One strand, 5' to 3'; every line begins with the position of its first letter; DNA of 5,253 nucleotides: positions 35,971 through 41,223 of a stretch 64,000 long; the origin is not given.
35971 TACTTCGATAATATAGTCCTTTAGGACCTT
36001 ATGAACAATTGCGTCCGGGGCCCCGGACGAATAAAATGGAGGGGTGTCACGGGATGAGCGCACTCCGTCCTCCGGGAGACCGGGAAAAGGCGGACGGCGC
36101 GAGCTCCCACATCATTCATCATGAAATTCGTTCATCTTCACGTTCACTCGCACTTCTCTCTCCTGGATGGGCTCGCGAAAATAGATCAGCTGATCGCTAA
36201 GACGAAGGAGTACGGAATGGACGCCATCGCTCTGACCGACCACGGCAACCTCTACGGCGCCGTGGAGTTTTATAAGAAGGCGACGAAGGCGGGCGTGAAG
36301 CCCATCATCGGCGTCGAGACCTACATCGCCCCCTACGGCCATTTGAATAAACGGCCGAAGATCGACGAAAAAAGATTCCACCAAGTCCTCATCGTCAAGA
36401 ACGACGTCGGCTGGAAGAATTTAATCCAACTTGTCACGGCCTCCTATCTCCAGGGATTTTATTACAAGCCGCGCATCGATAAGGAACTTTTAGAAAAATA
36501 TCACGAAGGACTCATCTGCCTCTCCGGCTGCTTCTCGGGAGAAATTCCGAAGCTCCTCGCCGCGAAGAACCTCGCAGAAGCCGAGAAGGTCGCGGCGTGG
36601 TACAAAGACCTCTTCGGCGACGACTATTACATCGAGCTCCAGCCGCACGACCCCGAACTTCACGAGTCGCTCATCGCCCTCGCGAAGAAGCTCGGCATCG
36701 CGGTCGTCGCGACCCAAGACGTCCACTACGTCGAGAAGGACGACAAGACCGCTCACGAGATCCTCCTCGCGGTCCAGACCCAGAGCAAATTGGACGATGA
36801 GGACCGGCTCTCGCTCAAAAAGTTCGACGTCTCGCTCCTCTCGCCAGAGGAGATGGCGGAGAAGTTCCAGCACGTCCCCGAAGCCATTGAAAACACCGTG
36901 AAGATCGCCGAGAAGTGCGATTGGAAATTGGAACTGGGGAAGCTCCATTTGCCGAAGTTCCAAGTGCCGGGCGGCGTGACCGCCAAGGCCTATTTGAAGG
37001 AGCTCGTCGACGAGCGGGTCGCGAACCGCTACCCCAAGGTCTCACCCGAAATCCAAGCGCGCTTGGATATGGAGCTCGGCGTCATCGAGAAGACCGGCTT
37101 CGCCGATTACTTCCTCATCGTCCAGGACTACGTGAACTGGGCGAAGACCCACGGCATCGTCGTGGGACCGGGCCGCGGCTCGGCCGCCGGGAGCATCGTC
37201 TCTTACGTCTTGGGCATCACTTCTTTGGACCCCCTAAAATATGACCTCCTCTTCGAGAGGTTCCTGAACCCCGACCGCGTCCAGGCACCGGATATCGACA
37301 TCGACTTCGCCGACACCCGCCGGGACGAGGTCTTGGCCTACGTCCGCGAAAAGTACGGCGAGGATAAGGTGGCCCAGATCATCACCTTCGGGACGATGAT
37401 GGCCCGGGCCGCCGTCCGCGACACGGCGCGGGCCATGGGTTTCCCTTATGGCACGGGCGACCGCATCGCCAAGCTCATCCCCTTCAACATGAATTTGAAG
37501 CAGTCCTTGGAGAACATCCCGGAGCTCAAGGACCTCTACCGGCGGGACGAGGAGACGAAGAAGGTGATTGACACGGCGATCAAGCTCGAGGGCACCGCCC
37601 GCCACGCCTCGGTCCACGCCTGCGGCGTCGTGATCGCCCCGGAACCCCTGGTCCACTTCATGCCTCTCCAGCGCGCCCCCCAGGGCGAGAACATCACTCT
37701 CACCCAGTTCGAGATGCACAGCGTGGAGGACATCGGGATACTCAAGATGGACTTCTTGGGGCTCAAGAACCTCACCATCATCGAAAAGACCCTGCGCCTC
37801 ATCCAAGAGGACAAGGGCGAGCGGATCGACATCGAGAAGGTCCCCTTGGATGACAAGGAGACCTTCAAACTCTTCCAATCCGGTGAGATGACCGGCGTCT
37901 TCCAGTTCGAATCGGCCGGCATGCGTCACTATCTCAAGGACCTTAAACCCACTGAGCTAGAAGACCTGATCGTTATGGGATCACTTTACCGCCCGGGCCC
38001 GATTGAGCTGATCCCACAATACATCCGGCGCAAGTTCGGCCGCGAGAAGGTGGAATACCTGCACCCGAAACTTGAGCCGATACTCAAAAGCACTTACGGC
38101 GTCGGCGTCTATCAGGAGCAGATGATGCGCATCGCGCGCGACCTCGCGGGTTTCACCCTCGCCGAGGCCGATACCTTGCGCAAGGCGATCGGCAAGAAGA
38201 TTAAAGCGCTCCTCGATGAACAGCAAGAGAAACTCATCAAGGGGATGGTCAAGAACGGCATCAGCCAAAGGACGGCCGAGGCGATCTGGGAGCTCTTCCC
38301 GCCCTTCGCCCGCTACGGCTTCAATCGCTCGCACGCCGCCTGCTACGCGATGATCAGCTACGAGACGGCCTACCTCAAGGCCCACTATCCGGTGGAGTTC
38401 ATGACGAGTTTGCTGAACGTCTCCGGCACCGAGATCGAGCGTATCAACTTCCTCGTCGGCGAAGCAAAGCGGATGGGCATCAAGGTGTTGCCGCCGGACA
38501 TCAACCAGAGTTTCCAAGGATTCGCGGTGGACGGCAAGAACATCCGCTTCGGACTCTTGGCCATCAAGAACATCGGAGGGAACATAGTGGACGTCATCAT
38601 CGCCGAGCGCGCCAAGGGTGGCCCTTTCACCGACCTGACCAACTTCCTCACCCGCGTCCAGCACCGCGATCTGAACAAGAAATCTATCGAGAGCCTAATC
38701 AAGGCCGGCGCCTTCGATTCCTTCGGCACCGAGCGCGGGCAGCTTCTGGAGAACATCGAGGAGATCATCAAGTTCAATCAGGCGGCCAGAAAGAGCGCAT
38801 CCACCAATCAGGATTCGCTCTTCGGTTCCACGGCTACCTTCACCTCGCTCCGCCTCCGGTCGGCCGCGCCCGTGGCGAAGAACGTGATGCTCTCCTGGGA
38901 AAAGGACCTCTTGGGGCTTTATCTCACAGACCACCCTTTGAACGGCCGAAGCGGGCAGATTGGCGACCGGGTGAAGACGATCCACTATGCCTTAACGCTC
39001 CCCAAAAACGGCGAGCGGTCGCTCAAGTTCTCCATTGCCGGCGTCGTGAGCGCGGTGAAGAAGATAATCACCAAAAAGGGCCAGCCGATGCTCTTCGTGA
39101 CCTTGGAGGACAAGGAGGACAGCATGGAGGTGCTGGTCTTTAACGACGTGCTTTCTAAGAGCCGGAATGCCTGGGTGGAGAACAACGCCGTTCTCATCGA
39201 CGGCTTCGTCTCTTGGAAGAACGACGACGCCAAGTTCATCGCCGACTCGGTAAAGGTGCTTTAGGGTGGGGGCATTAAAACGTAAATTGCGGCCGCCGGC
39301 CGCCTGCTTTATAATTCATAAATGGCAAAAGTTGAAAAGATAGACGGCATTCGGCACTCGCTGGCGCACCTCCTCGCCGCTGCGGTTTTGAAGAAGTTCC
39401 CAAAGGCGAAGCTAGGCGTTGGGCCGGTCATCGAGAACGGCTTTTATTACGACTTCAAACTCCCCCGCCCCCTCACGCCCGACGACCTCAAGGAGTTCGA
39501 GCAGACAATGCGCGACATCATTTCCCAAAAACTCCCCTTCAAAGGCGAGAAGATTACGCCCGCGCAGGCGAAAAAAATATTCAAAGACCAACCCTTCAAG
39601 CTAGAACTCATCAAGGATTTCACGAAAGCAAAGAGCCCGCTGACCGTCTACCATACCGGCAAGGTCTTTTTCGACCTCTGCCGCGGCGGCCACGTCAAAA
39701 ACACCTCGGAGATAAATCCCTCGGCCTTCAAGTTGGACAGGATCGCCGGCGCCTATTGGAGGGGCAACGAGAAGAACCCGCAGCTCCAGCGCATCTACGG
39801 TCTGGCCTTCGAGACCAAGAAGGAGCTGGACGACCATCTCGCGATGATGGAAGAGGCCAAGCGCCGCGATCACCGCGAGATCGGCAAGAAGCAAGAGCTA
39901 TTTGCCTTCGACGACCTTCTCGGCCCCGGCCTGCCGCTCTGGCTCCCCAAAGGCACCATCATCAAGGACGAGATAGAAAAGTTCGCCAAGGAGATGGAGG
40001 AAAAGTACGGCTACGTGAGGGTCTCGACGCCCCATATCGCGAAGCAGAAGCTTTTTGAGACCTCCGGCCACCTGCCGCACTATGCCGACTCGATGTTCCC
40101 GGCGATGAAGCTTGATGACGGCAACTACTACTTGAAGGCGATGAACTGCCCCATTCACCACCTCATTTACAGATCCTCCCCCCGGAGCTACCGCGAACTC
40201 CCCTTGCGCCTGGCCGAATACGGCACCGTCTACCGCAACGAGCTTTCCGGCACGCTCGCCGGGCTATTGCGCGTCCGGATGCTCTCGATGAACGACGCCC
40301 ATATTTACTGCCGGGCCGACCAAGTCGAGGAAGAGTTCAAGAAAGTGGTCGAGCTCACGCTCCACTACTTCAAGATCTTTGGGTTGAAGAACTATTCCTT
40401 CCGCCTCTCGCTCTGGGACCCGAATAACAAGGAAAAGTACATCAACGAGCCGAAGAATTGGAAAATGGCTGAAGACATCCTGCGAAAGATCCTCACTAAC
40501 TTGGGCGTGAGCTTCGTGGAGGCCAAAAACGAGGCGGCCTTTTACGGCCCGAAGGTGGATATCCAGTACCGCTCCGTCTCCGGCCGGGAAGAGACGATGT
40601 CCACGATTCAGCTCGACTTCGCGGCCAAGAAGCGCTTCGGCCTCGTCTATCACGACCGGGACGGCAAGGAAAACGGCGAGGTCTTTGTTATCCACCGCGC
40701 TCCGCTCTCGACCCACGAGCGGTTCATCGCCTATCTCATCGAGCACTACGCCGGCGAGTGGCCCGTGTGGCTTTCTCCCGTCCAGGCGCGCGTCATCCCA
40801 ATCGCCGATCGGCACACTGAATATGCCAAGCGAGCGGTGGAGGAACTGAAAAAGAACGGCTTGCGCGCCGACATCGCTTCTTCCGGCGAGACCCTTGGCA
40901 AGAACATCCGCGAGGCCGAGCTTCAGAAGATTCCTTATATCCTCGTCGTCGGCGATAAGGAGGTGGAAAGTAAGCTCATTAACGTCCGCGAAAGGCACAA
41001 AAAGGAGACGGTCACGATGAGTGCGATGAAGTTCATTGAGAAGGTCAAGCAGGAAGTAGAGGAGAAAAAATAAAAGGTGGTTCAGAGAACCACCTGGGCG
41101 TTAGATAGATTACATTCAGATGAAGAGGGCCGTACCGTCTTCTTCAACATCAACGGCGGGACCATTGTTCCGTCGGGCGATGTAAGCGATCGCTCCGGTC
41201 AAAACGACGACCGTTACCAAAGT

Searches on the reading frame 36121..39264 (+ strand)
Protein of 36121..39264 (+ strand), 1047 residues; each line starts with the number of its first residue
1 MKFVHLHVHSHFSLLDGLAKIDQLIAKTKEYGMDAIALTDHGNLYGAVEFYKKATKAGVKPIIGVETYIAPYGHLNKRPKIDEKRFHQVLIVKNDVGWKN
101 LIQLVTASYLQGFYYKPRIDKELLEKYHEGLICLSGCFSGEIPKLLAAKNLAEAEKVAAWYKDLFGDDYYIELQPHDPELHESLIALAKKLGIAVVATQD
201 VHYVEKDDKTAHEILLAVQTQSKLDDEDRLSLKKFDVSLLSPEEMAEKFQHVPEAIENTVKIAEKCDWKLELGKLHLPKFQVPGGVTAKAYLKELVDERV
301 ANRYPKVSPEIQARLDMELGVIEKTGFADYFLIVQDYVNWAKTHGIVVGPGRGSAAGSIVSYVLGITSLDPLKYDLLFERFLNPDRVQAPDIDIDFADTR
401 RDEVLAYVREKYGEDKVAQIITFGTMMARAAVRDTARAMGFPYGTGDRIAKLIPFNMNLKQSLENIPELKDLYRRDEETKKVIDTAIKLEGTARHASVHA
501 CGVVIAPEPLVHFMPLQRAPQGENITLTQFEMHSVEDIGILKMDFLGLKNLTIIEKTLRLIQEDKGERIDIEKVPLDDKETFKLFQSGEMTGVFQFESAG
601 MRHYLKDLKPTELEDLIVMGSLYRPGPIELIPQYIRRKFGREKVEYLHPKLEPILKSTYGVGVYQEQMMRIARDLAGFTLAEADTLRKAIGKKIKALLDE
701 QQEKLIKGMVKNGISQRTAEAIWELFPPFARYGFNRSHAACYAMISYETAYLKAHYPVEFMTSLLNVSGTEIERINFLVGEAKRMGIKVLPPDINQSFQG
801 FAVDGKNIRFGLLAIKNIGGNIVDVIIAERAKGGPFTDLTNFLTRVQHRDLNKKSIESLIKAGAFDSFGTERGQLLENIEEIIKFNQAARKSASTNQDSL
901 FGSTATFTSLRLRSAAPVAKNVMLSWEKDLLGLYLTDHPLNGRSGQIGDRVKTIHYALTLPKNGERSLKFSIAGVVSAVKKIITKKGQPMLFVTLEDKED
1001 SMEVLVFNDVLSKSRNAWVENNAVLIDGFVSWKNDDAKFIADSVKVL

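Call 59: search_protein_families(library=pfam, proteins=[window:36121-39264:+], max_evalue=0.001)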
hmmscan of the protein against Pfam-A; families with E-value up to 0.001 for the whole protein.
window:36121-39264:+ (1047 aa): 5 families
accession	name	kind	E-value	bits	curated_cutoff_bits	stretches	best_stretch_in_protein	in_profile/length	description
PF07733.18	DNA_pol3_alpha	-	1.9e-103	346.1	23.9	1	291-547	2-260/260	Bacterial DNA polymerase III alpha NTPase domain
PF17657.6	DNA_pol3_finger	-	1.9e-64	216.4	22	1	550-713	1-166/166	Bacterial DNA polymerase III alpha subunit finger domain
PF02811.25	PHP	-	1.4e-59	201.5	26.4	1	5-176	1-164/164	PHP domain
PF14579.12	HHH_6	-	3.4e-31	107.8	25.6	1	786-875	1-90/90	Helix-hairpin-helix motif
PF01336.31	tRNA_anti-codon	-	3.4e-08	33.8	27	1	971-1047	2-75/75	OB-fold nucleic acid binding domain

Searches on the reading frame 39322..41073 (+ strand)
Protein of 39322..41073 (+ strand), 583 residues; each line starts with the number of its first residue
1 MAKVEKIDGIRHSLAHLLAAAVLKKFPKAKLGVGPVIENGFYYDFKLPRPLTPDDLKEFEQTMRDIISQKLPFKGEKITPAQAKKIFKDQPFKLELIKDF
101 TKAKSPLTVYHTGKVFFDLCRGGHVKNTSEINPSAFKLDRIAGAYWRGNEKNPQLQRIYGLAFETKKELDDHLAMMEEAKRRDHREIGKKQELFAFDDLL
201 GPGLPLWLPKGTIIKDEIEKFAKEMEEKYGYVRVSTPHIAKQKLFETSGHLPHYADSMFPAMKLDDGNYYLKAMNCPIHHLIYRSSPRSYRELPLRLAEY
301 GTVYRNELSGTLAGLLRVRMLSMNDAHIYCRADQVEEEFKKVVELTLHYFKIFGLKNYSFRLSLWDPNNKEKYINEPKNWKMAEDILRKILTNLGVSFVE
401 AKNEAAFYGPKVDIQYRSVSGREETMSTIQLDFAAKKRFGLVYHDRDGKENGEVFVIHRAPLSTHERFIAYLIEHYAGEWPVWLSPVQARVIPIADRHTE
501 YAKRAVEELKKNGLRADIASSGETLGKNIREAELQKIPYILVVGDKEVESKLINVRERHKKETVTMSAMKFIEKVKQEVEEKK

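Call 59: search_protein_families(library=pfam, proteins=[window:39322-41073:+], max_evalue=0.001)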
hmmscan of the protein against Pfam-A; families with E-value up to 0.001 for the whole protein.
window:39322-41073:+ (583 aa): 3 families
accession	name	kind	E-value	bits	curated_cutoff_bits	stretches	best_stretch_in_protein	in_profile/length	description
PF00587.30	tRNA-synt_2b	-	5.5e-36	124.7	29.3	1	266-476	8-179/179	tRNA synthetase class II core domain (G, H, P, S and T)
PF03129.25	HGTP_anticodon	-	2.7e-25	88.8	21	1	488-577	1-93/94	Anticodon binding domain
PF07973.19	tRNA_SAD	-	5.4e-13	49.1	24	1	107-159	1-44/44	Threonyl and Alanyl tRNA synthetase second additional domain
